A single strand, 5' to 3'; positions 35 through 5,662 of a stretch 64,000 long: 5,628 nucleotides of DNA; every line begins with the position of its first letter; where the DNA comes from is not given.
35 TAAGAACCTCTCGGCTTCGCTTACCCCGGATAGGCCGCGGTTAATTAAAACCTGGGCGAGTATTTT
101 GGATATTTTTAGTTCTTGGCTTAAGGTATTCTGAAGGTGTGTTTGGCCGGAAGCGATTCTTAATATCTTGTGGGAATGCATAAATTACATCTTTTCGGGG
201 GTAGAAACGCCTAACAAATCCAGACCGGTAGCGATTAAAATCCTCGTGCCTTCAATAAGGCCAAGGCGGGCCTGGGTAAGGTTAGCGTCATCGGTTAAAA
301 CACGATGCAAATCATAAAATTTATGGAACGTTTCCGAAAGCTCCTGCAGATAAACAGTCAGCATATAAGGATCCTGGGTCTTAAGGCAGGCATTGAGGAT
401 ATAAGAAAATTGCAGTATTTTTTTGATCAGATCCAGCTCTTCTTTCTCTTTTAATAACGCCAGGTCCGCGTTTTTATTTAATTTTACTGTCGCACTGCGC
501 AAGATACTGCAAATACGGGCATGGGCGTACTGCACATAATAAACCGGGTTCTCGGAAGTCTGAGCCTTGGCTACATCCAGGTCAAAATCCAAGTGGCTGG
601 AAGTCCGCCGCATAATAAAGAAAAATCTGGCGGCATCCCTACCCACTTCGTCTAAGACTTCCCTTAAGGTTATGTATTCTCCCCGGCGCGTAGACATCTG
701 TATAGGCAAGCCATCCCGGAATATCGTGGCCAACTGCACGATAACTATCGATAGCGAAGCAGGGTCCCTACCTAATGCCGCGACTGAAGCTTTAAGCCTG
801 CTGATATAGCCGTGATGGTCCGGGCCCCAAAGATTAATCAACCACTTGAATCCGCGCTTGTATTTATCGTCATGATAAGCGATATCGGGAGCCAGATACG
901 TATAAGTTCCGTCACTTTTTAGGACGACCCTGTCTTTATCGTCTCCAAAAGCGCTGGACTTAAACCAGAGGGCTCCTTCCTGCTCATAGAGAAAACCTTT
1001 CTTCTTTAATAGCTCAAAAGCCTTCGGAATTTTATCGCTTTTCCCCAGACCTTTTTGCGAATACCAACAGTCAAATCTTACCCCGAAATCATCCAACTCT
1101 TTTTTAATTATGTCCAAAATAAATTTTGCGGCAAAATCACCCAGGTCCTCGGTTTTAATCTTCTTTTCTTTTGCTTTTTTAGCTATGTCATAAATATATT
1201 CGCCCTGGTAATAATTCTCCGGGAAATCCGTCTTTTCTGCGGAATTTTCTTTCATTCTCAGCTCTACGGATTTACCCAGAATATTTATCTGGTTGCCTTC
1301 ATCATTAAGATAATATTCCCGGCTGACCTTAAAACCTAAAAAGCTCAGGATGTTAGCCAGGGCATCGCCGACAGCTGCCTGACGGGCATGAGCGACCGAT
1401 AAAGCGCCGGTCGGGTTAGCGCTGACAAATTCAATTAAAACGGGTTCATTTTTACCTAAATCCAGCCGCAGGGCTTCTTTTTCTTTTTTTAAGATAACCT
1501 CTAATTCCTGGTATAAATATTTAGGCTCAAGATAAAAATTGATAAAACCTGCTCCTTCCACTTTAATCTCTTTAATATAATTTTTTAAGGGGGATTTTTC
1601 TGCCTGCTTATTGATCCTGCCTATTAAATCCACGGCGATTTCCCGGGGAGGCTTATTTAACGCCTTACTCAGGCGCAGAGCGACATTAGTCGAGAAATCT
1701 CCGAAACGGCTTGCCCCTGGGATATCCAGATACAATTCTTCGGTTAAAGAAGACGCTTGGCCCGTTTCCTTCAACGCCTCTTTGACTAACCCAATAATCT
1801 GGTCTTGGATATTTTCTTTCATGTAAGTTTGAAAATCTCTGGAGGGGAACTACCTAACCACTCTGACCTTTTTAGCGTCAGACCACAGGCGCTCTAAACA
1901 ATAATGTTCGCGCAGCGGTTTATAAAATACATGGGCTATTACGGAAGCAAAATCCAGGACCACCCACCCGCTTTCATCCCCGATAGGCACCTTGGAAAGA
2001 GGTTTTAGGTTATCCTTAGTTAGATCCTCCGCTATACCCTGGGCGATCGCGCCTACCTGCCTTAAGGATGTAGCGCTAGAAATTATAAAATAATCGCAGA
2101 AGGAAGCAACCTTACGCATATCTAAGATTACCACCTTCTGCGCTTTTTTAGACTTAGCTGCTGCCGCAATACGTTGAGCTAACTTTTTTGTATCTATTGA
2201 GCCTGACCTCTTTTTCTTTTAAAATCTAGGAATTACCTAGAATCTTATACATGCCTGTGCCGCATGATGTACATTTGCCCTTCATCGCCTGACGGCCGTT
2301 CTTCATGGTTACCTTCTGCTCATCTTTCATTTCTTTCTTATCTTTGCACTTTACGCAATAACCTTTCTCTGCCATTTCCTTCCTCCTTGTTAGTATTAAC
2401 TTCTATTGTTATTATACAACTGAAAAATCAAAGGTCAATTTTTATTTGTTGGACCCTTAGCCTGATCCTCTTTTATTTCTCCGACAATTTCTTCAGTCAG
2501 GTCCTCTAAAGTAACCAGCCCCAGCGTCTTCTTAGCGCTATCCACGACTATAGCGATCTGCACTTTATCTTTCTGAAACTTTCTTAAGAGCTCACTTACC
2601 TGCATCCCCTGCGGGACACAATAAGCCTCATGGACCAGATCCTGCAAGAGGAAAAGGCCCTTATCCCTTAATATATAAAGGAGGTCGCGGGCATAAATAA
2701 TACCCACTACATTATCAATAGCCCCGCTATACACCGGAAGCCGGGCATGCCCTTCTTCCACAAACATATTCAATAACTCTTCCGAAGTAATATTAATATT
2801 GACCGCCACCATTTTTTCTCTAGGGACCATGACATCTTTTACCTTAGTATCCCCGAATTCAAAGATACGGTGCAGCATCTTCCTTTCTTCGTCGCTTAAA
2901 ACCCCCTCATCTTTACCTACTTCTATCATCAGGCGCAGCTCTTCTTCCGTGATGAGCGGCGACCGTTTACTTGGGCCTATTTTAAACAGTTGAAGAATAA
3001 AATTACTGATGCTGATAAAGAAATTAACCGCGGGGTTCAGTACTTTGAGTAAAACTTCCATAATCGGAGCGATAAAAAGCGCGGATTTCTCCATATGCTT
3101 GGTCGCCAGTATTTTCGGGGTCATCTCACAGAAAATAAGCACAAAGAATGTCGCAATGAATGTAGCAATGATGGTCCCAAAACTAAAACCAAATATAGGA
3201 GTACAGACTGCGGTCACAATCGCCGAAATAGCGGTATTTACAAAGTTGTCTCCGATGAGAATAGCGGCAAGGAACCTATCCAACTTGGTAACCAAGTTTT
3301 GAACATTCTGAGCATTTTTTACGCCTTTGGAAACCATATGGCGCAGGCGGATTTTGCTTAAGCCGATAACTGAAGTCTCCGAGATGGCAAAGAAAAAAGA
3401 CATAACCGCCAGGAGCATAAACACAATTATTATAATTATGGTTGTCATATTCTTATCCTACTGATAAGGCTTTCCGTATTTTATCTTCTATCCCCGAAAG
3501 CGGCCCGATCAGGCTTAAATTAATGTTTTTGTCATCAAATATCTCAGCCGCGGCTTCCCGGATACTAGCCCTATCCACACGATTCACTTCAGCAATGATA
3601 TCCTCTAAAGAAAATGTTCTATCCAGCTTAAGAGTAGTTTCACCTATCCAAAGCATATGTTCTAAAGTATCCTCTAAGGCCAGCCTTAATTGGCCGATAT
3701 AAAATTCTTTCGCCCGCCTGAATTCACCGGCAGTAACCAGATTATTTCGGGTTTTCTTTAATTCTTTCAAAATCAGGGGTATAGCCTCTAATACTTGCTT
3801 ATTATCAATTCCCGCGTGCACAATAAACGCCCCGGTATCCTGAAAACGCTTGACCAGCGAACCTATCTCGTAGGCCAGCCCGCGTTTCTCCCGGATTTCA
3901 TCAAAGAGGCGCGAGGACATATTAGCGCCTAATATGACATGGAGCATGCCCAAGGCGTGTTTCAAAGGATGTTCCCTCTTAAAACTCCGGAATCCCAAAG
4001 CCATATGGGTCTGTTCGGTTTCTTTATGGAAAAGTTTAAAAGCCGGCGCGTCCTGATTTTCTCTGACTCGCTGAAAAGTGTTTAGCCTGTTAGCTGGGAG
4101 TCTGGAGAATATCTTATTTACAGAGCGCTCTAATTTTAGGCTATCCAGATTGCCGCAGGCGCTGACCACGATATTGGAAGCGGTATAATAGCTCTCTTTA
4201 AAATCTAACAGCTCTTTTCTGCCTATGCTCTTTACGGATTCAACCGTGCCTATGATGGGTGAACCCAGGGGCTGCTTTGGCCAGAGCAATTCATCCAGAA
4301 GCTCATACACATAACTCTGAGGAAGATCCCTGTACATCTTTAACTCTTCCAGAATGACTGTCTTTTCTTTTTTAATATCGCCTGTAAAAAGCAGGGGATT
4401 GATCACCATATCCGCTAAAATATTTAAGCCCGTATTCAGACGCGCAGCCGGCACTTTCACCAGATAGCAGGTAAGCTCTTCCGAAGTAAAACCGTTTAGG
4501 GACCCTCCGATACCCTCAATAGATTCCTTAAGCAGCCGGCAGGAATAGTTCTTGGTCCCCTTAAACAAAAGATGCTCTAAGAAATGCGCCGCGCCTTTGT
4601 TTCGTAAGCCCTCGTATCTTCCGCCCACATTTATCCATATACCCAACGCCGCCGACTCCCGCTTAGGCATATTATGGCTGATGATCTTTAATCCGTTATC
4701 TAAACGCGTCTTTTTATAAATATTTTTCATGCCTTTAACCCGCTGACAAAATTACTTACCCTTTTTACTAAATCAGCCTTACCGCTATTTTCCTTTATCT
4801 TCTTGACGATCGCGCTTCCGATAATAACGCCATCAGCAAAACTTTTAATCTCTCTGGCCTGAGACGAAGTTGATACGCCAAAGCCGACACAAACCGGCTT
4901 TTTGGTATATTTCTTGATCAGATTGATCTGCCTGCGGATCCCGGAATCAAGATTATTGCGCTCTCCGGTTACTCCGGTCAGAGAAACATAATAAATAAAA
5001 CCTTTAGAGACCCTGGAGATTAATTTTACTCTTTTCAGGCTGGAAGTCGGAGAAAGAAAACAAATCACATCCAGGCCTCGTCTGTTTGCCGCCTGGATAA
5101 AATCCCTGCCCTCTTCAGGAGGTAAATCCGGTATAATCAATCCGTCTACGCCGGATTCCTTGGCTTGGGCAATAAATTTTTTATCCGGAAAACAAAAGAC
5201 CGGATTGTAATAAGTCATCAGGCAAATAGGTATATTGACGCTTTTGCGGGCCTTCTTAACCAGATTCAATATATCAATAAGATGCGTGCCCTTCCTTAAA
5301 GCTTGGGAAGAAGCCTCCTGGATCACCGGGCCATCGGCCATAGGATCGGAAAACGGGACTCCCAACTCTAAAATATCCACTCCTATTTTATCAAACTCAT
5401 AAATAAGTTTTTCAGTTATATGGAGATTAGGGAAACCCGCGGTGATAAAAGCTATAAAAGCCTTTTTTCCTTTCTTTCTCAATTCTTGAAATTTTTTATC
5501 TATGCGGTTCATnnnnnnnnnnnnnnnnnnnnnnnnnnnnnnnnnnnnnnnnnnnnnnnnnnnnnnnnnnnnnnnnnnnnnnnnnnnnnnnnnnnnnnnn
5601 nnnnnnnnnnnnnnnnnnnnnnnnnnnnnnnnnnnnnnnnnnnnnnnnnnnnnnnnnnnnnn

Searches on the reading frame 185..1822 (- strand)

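Call 7: search_protein_families(library=pfam, max_evalue=0.000001, proteins=[window:185-1822:-])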
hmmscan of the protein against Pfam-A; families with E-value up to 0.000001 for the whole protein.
window:185-1822:- (545 aa): 3 families
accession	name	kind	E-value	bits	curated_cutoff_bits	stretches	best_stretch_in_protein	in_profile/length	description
PF05746.21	DALR_1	-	4.3e-34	117.5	22.3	1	430-545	1-117/117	DALR anticodon binding domain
PF00750.26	tRNA-synt_1d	-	1.7e-27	96.8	23.3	1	110-395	5-300/349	tRNA synthetases class I (R), catalytic domain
PF03485.21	Arg_tRNA_synt_N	-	3.3e-18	66.5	21.5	1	8-98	2-85/85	Arginyl tRNA synthetase N terminal domain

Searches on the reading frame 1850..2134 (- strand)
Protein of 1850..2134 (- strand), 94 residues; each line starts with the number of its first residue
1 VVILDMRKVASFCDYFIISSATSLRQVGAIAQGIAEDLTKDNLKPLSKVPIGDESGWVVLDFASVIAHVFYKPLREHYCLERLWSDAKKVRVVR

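Call 7: search_protein_families(library=pfam, max_evalue=0.000001, proteins=[window:1850-2134:-])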
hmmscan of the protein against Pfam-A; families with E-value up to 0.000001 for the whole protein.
window:1850-2134:- (94 aa): 1 family
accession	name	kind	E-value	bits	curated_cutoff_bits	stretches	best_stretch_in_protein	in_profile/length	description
PF02410.21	RsfS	-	1.6e-20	73.6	21.6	1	2-84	16-98/98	Ribosomal silencing factor during starvation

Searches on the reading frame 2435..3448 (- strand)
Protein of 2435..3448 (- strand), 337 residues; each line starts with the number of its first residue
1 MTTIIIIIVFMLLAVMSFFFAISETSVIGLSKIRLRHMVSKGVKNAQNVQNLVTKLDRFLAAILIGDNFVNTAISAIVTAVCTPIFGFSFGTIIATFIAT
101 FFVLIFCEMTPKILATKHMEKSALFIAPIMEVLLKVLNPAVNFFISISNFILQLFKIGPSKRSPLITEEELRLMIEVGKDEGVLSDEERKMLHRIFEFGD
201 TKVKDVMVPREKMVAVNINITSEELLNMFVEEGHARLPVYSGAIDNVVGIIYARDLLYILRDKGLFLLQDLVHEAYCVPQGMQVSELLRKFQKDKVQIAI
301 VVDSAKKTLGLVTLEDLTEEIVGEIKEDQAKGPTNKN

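Call 7: search_protein_families(library=pfam, max_evalue=0.000001, proteins=[window:2435-3448:-])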
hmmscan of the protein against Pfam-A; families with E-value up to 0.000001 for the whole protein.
window:2435-3448:- (337 aa): 2 families
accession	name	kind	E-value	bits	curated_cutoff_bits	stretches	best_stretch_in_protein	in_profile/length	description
PF01595.25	CNNM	-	1.4e-48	165.4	28.4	1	8-188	1-181/181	Cyclin M transmembrane N-terminal domain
PF00571.33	CBS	-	4.7e-15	56.1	24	1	203-260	1-55/57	CBS domain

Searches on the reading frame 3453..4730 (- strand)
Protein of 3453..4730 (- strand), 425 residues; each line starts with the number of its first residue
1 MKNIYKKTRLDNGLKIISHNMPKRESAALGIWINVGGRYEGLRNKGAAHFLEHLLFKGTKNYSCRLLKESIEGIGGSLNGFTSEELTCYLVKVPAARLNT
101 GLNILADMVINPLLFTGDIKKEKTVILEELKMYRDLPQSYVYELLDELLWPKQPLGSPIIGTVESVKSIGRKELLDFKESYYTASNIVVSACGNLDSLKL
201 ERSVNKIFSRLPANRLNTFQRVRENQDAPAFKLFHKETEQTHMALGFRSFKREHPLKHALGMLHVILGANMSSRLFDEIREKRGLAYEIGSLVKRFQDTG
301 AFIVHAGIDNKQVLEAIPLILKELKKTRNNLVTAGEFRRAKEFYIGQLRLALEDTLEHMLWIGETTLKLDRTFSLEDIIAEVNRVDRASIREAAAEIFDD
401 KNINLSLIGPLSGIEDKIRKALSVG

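Call 7: search_protein_families(library=pfam, max_evalue=0.000001, proteins=[window:3453-4730:-])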
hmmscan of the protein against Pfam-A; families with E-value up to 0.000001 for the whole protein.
window:3453-4730:- (425 aa): 2 families
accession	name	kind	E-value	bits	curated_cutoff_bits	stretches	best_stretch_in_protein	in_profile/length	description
PF05193.26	Peptidase_M16_C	-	4.2e-38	131.5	23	1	169-342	2-179/181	Peptidase M16 inactive domain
PF00675.25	Peptidase_M16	-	5e-36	124.3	22.3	1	16-162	2-148/149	Insulinase (Peptidase family M16)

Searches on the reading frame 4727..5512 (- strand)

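Call 7: search_protein_families(library=pfam, max_evalue=0.000001, proteins=[window:4727-5512:-])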
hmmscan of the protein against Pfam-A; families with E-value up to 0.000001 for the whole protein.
window:4727-5512:- (261 aa): 1 family
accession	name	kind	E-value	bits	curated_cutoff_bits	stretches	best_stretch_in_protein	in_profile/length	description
PF00290.26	Trp_syntA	-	5.5e-88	294.7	27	1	8-259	1-254/259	Tryptophan synthase alpha chain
